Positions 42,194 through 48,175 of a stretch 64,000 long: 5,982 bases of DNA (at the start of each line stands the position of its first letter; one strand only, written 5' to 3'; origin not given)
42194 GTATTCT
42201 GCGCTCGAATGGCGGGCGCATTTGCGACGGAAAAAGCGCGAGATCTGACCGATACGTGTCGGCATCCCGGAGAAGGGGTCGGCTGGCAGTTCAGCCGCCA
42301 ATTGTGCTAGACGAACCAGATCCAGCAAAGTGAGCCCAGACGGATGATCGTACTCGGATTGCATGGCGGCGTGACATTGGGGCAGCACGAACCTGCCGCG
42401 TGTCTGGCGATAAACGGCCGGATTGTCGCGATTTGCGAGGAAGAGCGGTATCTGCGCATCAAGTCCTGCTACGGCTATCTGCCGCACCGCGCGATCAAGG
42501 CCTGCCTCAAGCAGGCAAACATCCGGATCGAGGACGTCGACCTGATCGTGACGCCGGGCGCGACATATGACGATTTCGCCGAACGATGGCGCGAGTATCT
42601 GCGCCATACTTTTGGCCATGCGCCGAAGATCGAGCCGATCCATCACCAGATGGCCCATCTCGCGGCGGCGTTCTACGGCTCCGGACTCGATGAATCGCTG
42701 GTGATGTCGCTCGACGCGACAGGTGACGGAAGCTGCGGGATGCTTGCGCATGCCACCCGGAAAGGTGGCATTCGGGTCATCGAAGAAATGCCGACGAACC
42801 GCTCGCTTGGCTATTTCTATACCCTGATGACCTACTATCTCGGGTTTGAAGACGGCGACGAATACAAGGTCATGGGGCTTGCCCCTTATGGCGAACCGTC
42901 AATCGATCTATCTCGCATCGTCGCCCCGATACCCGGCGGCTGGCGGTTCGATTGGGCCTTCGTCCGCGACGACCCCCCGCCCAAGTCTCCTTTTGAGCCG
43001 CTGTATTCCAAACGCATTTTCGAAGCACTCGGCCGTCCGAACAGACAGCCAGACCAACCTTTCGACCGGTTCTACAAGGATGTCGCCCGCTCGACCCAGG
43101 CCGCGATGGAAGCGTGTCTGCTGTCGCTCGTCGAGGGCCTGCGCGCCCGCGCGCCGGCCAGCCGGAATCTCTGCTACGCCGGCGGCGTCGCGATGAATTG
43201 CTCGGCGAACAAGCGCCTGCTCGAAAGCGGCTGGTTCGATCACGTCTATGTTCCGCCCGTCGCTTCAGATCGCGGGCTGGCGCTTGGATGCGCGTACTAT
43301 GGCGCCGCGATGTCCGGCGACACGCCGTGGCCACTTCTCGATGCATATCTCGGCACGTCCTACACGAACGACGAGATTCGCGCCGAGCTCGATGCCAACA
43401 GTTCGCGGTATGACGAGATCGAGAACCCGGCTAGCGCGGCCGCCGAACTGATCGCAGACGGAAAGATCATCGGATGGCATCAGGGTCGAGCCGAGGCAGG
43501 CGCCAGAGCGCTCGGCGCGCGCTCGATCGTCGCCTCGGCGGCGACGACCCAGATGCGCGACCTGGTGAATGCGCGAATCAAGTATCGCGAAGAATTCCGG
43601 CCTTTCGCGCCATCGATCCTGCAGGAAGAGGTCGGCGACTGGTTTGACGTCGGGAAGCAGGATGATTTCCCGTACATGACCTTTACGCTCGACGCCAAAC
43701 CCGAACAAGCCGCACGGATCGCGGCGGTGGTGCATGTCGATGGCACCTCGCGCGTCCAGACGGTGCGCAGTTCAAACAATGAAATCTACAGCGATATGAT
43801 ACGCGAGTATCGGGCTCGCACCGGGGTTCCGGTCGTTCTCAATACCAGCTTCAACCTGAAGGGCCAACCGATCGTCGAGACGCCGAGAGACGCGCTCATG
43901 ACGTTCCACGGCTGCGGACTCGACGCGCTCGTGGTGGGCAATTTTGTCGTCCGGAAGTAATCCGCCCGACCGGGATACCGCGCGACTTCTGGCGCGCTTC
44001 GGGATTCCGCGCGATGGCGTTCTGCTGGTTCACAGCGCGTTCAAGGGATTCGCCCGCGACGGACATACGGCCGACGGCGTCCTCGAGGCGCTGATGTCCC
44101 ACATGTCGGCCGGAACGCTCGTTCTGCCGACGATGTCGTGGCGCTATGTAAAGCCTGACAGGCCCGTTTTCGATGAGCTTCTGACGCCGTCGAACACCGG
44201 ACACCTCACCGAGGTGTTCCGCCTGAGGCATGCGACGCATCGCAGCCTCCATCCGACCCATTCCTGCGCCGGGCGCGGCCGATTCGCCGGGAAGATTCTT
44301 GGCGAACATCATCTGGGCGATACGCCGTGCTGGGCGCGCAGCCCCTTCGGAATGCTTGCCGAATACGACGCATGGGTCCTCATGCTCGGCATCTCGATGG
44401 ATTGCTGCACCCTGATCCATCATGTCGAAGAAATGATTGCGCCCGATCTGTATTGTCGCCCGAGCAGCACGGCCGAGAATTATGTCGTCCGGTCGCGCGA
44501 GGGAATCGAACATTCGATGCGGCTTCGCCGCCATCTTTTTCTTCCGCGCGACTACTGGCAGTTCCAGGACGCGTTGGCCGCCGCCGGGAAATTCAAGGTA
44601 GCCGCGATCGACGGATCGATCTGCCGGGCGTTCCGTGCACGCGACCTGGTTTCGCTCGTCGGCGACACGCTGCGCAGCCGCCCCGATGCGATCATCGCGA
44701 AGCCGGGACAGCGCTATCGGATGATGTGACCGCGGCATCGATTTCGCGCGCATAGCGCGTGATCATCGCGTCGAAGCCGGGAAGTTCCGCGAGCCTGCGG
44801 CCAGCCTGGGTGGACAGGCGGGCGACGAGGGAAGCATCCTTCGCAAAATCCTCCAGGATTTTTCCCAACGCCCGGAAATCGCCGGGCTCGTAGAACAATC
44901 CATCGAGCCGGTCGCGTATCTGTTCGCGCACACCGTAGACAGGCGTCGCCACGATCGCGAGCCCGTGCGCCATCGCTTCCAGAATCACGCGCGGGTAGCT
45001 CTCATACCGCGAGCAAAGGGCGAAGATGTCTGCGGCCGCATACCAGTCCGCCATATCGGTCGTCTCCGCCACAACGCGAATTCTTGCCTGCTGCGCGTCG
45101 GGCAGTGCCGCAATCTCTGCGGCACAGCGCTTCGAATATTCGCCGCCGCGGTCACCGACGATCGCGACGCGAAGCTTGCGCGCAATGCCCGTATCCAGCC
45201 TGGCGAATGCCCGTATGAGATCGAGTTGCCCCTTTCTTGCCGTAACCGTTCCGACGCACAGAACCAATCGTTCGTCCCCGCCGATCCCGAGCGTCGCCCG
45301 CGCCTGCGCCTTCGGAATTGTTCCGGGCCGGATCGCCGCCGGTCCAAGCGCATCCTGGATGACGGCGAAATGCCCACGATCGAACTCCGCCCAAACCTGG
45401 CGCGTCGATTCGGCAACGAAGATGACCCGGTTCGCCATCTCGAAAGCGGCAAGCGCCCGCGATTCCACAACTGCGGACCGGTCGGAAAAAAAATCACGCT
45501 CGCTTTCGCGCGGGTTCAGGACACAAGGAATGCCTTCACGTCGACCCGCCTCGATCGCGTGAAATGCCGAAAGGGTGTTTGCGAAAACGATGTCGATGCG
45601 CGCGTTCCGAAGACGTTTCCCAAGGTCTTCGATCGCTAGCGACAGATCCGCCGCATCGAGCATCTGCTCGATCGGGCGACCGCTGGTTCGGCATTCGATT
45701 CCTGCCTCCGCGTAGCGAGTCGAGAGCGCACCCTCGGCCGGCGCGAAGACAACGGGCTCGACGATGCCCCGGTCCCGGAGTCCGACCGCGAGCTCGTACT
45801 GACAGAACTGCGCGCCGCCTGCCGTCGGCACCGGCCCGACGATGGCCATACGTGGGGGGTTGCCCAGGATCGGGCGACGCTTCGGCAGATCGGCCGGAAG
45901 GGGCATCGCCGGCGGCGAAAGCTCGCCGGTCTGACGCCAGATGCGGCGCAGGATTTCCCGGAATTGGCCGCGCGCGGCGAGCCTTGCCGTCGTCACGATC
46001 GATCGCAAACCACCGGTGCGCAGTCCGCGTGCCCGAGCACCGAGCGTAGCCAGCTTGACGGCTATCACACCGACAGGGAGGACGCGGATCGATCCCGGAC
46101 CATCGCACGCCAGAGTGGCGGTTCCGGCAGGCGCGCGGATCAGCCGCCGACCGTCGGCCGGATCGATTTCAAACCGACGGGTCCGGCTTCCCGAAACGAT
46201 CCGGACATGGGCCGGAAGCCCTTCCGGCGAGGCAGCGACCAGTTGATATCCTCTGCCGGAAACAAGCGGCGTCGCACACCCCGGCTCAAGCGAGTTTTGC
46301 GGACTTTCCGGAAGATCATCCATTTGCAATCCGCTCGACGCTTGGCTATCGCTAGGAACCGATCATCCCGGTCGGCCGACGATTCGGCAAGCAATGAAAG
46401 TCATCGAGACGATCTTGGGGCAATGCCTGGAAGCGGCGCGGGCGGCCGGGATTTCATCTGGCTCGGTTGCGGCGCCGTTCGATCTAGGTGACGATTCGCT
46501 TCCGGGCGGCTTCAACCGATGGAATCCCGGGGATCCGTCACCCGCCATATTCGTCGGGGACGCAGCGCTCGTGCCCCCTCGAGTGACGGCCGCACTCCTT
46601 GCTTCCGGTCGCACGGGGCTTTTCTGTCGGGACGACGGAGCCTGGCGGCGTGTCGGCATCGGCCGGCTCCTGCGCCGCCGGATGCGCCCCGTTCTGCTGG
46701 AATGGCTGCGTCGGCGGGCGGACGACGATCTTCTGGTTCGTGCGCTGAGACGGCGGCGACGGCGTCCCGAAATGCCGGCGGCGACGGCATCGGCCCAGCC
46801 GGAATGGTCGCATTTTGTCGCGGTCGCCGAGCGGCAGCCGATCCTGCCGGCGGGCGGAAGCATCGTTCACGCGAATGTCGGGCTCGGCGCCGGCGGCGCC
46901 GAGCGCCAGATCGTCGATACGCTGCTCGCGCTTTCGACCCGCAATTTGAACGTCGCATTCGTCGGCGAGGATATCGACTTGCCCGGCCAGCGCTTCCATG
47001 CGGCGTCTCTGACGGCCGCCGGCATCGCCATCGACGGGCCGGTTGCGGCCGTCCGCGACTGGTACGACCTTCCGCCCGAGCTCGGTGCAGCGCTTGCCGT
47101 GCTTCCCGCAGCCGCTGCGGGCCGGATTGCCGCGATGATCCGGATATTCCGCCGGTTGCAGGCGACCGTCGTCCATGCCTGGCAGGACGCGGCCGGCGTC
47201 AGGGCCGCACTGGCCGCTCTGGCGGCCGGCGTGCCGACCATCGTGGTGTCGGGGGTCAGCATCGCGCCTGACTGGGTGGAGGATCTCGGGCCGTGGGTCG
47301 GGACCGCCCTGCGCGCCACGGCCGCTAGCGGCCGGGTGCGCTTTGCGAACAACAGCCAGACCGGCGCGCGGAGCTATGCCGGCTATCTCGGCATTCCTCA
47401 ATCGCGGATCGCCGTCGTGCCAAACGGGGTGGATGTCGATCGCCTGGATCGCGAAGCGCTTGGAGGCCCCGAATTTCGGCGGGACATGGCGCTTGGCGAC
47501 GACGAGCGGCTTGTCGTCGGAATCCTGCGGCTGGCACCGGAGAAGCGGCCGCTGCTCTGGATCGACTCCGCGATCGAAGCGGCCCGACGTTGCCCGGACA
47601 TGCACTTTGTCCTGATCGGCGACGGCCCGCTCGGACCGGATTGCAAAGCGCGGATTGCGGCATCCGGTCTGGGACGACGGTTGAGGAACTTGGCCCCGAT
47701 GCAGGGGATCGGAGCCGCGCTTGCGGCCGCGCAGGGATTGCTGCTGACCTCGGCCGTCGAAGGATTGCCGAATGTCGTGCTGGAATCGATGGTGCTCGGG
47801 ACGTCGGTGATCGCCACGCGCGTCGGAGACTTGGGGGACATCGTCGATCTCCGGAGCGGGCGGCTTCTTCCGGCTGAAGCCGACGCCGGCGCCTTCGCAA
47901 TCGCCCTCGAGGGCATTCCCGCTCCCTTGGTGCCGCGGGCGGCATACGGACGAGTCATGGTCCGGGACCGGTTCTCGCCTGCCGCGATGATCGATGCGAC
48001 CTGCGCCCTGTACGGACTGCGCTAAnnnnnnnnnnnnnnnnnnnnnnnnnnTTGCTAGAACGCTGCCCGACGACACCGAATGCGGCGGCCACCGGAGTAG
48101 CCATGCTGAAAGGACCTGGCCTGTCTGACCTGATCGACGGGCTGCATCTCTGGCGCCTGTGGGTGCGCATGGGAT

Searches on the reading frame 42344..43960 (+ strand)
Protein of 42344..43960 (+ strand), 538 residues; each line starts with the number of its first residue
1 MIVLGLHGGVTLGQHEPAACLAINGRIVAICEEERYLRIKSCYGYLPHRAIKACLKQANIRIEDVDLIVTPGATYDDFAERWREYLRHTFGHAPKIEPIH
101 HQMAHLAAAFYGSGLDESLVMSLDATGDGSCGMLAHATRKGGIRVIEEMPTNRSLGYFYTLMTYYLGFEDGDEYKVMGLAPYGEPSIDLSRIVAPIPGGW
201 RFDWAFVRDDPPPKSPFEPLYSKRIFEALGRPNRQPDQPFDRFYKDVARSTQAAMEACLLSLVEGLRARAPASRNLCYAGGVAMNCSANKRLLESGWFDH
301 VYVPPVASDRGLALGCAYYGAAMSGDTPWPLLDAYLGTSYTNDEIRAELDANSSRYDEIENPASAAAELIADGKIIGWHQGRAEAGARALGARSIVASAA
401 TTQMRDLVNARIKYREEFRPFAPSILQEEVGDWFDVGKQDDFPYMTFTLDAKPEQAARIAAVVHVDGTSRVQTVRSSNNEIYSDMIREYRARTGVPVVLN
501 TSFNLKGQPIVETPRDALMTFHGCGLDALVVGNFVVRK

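Call 73: search_protein_families(library=pfam, proteins=[window:42344-43960:+], max_evalue=0.001)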
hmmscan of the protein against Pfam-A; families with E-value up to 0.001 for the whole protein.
window:42344-43960:+ (538 aa): 2 families
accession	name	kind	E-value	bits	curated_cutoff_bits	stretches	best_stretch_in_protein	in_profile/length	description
PF16861.10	Carbam_trans_C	-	9.4e-67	224.3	27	1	367-538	1-170/170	Carbamoyltransferase C-terminus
PF02543.21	Carbam_trans_N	-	7e-36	124.8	24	1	96-317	127-345/346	Carbamoyltransferase N-terminus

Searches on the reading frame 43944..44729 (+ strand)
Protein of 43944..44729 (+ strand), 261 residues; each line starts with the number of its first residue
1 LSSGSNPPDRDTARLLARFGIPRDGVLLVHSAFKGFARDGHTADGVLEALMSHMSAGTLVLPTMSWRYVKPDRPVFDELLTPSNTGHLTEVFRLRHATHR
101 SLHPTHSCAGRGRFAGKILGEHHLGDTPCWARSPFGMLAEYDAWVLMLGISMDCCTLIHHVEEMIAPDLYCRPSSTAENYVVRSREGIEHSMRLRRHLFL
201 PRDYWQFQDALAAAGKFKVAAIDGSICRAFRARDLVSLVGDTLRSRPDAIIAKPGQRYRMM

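Call 73: search_protein_families(library=pfam, proteins=[window:43944-44729:+], max_evalue=0.001)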
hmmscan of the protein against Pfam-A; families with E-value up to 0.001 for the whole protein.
window:43944-44729:+ (261 aa): 1 family
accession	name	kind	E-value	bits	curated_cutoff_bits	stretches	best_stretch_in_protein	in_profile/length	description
PF02522.19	Antibiotic_NAT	-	6.3e-41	140.9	25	1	28-240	1-228/232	Aminoglycoside 3-N-acetyltransferase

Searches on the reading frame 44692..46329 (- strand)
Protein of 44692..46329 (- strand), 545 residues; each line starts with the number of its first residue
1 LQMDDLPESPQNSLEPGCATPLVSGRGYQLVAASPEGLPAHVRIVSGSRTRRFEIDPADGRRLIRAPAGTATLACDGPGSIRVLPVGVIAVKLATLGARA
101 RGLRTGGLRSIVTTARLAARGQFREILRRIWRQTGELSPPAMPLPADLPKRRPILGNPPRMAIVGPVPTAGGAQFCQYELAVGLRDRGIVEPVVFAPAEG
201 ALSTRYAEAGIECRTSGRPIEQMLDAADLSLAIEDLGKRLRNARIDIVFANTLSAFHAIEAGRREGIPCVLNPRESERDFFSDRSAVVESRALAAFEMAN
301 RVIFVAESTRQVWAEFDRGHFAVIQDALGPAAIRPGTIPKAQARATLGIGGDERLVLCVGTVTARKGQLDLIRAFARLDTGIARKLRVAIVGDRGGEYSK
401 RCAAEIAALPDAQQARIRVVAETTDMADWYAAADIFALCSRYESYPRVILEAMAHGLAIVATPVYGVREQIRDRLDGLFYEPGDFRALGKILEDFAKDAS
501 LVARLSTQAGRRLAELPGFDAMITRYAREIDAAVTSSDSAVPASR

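Call 73: search_protein_families(library=pfam, proteins=[window:44692-46329:-], max_evalue=0.001)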
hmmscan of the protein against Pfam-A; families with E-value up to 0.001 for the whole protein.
window:44692-46329:- (545 aa): 4 families
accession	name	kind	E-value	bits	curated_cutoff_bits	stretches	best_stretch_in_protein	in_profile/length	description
PF00534.26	Glycos_transf_1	-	2.4e-27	96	26.4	1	342-509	4-169/172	Glycosyl transferases group 1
PF13692.12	Glyco_trans_1_4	-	2.6e-25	89.8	27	1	354-494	2-138/142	Glycosyl transferases group 1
PF13439.12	Glyco_transf_4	-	8.1e-09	36.2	28.5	1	171-324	2-162/170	Glycosyltransferase Family 4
PF20706.3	GT4-conflict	-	0.00011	21.8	26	1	328-478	172-327/385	Family 4 Glycosyltransferase in conflict systems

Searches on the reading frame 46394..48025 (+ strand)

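Call 73: search_protein_families(library=pfam, proteins=[window:46394-48025:+], max_evalue=0.001)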
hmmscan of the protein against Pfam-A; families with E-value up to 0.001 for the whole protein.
window:46394-48025:+ (543 aa): 3 families
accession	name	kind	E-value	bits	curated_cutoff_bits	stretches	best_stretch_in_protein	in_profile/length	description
PF13692.12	Glyco_trans_1_4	-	5.5e-16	59.5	27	1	377-506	7-137/142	Glycosyl transferases group 1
PF00534.26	Glycos_transf_1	-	6.1e-13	49.1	26.4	1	360-504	4-151/172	Glycosyl transferases group 1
PF13439.12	Glyco_transf_4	-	2e-11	44.6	28.5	1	167-350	2-170/170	Glycosyltransferase Family 4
